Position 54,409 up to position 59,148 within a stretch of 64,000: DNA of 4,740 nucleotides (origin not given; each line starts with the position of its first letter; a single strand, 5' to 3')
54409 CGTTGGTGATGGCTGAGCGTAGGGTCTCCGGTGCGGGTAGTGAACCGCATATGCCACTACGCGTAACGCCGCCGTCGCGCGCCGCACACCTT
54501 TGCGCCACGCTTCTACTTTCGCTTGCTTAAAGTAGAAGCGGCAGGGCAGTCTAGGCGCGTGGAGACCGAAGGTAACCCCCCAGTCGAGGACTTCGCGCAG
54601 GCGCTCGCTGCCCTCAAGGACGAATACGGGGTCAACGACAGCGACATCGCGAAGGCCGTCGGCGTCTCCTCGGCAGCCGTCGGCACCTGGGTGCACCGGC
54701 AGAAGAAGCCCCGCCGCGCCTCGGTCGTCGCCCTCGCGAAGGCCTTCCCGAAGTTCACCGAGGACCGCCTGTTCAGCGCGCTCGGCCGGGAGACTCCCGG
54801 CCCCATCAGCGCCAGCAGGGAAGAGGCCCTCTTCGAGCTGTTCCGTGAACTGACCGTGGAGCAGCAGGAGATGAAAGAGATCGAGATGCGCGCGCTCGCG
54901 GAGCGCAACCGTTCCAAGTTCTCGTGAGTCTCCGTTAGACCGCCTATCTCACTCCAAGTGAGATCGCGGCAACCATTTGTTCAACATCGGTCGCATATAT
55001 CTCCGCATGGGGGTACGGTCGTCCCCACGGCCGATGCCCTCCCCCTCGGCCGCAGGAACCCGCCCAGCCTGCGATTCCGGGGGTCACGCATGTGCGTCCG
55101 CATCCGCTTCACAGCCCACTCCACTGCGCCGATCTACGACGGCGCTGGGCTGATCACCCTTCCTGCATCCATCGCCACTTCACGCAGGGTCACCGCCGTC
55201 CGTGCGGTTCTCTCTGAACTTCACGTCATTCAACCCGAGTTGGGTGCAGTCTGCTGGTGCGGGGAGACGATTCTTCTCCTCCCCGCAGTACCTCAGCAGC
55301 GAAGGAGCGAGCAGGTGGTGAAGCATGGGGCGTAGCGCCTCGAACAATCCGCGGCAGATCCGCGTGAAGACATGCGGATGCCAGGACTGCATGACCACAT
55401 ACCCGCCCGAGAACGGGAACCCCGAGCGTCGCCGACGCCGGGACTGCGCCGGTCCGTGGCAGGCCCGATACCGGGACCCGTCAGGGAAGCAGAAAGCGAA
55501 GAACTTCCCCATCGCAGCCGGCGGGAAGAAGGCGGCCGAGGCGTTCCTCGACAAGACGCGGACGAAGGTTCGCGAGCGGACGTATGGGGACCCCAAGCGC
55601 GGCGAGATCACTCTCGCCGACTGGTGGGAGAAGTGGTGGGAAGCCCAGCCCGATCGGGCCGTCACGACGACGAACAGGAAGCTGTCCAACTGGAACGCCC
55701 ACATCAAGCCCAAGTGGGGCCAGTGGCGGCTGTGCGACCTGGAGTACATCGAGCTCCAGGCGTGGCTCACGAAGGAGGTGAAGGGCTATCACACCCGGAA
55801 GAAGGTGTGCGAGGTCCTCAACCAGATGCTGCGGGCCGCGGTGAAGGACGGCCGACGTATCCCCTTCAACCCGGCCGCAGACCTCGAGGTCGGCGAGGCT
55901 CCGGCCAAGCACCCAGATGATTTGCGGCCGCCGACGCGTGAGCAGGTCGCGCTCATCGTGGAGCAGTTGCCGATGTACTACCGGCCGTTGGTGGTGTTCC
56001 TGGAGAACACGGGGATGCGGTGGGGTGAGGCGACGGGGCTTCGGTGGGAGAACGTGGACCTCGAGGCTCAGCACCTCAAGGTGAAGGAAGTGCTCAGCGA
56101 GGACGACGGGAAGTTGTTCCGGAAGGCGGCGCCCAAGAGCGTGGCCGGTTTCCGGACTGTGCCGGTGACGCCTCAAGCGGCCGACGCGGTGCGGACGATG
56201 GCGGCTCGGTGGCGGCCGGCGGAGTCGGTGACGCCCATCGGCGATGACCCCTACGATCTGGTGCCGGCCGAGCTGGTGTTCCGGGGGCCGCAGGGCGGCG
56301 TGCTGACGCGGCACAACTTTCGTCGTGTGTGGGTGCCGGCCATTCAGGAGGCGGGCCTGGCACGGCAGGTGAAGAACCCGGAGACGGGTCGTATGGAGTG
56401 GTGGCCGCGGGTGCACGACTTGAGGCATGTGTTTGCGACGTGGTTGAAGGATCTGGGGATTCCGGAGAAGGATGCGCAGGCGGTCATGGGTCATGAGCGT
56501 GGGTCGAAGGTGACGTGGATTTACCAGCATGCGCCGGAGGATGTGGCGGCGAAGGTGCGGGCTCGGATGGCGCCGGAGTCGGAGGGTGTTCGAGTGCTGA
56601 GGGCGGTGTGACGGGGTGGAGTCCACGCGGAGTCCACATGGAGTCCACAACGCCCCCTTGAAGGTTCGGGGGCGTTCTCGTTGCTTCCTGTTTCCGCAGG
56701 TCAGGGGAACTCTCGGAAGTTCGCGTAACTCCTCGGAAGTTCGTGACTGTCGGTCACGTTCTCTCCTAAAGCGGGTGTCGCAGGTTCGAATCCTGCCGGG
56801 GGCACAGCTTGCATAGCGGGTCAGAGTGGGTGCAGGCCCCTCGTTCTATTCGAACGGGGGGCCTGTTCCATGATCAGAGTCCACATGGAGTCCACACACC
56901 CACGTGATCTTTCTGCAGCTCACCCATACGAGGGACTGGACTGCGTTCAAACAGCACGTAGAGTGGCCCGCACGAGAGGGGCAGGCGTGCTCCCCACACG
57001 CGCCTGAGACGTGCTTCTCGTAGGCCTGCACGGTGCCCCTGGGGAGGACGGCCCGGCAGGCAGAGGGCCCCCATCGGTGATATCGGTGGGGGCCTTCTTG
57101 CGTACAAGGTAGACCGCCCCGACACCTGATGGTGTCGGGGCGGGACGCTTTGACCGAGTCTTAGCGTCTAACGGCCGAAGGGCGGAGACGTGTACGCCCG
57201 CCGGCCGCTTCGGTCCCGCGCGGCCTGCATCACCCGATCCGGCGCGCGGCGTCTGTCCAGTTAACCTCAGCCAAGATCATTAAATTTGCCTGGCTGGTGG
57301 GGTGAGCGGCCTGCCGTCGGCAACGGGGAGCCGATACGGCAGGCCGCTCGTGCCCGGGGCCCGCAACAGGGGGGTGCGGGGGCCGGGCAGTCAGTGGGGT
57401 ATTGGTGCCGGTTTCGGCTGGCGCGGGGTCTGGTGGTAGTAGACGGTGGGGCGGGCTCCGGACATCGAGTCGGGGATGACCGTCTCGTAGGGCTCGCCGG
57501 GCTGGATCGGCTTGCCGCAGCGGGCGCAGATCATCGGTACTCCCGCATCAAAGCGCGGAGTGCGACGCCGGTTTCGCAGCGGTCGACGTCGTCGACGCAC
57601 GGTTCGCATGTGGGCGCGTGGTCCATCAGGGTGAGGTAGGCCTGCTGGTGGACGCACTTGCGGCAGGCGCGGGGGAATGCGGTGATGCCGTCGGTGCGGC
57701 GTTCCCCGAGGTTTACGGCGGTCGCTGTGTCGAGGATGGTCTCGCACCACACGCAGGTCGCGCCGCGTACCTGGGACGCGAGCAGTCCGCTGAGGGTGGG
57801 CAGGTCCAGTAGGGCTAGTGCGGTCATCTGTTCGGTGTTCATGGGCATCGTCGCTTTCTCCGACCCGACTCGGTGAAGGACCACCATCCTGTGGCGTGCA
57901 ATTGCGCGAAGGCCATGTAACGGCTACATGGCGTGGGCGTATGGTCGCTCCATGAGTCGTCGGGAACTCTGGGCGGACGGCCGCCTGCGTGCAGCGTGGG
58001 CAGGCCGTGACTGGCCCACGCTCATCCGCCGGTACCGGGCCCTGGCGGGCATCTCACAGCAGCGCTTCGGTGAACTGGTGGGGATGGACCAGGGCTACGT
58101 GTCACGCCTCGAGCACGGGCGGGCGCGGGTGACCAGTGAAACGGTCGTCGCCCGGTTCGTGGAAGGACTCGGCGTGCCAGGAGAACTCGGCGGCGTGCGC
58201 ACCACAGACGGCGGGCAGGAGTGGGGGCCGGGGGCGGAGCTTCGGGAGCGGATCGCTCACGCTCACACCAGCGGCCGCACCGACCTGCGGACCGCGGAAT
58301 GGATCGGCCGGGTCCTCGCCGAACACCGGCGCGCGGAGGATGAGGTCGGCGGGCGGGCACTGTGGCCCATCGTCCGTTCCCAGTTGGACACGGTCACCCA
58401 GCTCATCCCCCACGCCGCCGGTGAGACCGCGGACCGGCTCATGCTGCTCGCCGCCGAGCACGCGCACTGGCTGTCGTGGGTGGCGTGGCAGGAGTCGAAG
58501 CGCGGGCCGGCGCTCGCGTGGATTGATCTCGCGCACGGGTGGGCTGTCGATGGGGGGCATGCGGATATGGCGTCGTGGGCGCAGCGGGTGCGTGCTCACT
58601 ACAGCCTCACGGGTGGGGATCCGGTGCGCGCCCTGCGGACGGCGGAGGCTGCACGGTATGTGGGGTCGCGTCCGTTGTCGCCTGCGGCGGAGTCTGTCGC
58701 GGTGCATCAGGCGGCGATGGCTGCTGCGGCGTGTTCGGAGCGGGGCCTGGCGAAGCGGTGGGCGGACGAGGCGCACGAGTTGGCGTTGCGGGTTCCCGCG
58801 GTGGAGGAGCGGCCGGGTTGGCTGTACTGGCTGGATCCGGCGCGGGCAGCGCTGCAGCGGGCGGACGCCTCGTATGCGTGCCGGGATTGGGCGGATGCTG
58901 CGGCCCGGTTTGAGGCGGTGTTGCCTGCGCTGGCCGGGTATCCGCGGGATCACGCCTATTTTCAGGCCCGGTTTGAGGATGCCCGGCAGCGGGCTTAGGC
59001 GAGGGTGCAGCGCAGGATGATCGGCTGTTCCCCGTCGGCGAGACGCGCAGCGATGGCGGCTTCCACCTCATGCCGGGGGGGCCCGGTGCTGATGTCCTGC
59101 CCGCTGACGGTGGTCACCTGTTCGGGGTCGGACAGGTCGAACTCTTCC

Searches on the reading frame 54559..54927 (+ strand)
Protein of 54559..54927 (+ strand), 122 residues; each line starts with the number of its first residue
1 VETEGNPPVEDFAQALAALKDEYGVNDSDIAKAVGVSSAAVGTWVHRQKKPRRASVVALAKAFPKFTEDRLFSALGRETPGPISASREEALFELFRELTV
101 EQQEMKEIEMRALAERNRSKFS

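Call 28: search_protein_families(library=pfam, proteins=[window:54559-54927:+], max_evalue=0.01)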
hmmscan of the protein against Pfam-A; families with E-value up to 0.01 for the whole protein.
window:54559-54927:+ (122 aa): 5 families
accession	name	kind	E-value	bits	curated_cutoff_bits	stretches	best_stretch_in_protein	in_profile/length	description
PF13384.12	HTH_23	-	0.00019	21.5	24.6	1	13-48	8-41/50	Homeodomain-like domain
PF20432.4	Xre-like-HTH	-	0.0007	20.3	25.8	0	13-55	12-51/63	Antitoxin Xre-like helix-turn-helix domain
PF07022.19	Phage_CI_repr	-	0.001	19.8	22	1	16-61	3-48/65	Bacteriophage CI repressor helix-turn-helix domain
PF13560.12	HTH_31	-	0.0049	17.6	27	1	12-62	2-53/64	Helix-turn-helix domain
PF15943.11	YdaS_toxin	-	0.0098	16.1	30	0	28-50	12-34/65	Bacterial toxin YdaS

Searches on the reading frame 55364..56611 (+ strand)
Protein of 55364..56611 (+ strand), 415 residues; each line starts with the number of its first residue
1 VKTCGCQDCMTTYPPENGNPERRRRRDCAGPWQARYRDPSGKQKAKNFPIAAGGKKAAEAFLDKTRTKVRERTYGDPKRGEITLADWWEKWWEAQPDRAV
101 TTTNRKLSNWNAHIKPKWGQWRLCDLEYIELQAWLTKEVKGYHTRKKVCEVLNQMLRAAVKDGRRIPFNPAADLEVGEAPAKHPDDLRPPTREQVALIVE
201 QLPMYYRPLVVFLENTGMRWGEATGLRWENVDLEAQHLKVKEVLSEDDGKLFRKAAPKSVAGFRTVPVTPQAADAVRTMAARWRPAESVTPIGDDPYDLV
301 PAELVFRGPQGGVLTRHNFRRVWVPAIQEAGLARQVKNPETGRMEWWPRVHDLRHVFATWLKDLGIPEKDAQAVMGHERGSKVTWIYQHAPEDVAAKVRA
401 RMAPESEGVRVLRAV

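Call 28: search_protein_families(library=pfam, proteins=[window:55364-56611:+], max_evalue=0.01)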
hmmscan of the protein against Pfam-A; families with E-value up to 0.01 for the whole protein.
window:55364-56611:+ (415 aa): 3 families
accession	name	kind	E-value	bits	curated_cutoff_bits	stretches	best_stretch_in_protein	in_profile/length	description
PF00589.27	Phage_integrase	-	6.2e-17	62.3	27.1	1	201-390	19-168/172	Phage integrase family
PF14659.12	Phage_int_SAM_3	-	0.00025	21.6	22.6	1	83-137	1-56/58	Phage integrase, N-terminal SAM-like domain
PF22022.2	Phage_int_M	-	0.00038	21.1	27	1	88-174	5-93/96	Phage integrase central domain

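Call 82: find_related_loci(query=window:55364-56611:+, collection=viral_contigs, flank=10000)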
Query window:55364-56611:+ (415 aa) in viral_contigs; peptide patterns used: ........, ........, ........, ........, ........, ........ (x = any residue, [..] = any of these).
20 stretches matched a pattern; 19 encode a relative of the query (tblastn E <= 1e-3); 19 distinct loci.
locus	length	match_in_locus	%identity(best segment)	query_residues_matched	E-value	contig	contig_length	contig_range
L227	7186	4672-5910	86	2-415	0e+0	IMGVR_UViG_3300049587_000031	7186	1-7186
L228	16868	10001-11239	84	2-415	0e+0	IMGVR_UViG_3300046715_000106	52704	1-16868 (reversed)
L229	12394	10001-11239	82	2-415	0e+0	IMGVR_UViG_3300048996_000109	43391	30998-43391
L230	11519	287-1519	83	4-415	0e+0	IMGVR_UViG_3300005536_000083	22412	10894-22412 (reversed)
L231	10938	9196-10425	83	4-415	0e+0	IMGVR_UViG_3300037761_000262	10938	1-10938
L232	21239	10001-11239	82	2-415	0e+0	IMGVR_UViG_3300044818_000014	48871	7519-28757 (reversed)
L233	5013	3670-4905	80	2-415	0e+0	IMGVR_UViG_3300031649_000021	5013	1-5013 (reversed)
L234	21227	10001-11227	76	2-415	0e+0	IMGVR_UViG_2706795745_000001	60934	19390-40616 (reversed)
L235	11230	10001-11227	76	2-415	0e+0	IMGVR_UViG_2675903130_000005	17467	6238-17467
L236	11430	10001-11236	77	2-415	0e+0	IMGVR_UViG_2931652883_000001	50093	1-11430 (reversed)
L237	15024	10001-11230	77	2-415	0e+0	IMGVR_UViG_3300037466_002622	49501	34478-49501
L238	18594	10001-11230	77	2-415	0e+0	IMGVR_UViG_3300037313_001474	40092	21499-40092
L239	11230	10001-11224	77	2-414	0e+0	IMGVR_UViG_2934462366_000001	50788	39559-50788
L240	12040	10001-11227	75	2-415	0e+0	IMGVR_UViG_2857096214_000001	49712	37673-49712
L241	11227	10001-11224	72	2-415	0e+0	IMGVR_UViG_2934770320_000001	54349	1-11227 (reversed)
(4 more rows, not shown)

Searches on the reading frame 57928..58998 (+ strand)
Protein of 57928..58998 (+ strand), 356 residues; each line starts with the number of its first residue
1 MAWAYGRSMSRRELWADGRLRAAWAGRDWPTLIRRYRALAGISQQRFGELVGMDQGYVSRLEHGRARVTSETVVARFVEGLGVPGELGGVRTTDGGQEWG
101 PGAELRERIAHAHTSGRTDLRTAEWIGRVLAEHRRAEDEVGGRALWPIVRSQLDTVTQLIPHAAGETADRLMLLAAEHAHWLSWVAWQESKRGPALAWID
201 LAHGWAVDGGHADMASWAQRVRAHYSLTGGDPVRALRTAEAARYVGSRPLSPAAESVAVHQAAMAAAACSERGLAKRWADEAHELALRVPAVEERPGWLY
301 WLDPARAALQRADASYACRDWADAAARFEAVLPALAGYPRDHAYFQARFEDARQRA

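Call 103: search_protein_families(library=pfam, proteins=[window:57928-58998:+], max_evalue=0.001)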
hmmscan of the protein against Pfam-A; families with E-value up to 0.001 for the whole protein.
window:57928-58998:+ (356 aa): 2 families
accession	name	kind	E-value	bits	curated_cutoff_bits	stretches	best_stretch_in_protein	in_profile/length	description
PF13560.12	HTH_31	-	3.1e-12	47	27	1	32-87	5-60/64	Helix-turn-helix domain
PF01381.28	HTH_3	-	3.7e-08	33.7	23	1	33-74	1-42/55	Helix-turn-helix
